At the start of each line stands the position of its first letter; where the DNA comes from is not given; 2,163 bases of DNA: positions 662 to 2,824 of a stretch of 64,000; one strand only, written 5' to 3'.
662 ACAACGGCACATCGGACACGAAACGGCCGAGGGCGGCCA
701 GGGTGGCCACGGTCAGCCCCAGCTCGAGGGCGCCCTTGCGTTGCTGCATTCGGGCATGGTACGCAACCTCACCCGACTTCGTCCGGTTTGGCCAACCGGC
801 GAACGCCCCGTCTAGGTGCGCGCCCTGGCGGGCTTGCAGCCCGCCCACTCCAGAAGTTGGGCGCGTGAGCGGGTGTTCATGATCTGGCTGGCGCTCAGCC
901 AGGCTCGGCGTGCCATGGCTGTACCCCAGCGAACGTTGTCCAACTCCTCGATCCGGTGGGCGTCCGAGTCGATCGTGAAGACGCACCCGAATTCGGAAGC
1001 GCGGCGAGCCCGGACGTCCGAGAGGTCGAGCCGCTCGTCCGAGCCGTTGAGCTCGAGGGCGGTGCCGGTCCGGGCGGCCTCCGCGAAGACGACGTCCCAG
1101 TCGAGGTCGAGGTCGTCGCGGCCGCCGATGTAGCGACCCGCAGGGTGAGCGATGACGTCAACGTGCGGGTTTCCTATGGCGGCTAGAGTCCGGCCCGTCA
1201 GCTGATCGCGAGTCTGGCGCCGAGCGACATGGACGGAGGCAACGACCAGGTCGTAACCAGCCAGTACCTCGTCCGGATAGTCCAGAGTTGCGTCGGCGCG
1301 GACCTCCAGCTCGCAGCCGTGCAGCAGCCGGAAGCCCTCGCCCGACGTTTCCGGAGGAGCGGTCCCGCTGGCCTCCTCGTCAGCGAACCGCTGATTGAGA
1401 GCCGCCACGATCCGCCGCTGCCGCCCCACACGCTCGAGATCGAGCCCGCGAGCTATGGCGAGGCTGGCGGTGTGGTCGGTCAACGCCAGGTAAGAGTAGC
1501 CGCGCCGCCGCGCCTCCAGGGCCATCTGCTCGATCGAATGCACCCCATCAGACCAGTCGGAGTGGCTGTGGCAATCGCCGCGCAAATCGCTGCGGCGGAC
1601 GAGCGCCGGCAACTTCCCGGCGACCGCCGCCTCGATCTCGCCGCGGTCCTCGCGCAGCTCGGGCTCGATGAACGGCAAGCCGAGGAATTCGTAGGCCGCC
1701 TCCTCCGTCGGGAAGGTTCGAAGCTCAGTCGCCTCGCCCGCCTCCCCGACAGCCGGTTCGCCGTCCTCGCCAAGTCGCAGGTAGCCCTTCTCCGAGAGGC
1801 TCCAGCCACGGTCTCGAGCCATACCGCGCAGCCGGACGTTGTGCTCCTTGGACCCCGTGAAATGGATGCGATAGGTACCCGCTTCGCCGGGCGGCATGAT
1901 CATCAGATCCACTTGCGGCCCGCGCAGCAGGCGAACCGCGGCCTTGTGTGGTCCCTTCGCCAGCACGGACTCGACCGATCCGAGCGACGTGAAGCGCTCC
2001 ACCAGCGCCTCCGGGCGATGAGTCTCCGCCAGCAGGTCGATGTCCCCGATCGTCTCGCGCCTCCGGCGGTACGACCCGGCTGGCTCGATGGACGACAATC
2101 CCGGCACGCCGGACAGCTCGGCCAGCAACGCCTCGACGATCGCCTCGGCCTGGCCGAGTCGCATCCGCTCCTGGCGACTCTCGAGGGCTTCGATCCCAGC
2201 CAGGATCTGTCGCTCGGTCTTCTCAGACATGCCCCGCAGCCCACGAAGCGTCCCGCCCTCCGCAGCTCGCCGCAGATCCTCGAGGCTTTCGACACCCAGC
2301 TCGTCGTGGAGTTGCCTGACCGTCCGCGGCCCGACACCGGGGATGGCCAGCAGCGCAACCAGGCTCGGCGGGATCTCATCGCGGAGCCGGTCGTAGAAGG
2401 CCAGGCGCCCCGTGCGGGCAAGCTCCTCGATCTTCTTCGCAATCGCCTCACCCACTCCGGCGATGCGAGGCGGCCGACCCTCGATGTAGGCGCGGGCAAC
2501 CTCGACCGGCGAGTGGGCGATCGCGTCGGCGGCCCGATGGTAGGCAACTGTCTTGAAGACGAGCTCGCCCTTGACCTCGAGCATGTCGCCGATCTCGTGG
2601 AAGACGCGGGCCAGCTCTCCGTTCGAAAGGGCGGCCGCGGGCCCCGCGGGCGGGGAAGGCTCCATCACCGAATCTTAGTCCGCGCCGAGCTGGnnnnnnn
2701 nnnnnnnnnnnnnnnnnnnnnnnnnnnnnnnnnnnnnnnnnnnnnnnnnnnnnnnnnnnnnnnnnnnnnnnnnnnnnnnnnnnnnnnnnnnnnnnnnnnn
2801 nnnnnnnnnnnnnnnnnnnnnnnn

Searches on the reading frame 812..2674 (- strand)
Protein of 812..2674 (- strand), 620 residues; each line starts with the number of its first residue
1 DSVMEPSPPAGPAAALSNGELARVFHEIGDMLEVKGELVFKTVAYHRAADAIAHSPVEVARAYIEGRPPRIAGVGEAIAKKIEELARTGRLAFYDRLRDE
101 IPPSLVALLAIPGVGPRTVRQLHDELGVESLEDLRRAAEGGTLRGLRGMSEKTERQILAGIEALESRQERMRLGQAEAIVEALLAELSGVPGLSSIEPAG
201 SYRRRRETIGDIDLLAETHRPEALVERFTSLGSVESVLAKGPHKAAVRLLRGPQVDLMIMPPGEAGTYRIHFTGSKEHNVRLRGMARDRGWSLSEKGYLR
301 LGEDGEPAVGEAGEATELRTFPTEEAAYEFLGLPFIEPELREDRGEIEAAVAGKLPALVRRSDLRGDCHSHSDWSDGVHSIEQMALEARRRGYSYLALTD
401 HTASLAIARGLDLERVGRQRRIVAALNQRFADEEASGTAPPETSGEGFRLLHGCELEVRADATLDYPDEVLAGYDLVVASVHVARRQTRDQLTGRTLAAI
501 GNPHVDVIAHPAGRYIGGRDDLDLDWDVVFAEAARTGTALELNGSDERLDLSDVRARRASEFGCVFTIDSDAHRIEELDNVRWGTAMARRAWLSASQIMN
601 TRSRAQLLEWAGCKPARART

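Call 50: search_protein_families(library=pfam, proteins=[window:812-2674:-], max_evalue=0.001)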
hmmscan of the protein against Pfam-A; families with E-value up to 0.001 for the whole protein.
window:812-2674:- (620 aa): 6 families
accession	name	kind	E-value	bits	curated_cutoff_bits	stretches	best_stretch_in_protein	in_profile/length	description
PF14791.11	DNA_pol_B_thumb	-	5.6e-18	65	25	1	270-342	3-63/63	DNA polymerase beta thumb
PF14716.13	HHH_8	-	2.4e-14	53.9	30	1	18-91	3-73/73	Helix-hairpin-helix domain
PF14520.12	HHH_5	-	9.6e-11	42.4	27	1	107-161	3-55/57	Helix-hairpin-helix domain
PF02811.25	PHP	-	4.1e-09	37.4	26.4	1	367-487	1-98/164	PHP domain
PF10391.15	DNA_pol_lambd_f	-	1.3e-05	25.3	29.8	1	108-137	3-31/51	Fingers domain of DNA polymerase lambda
PF14792.12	DNA_pol_B_palm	-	0.00052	20.7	25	1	177-220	11-51/113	DNA polymerase beta palm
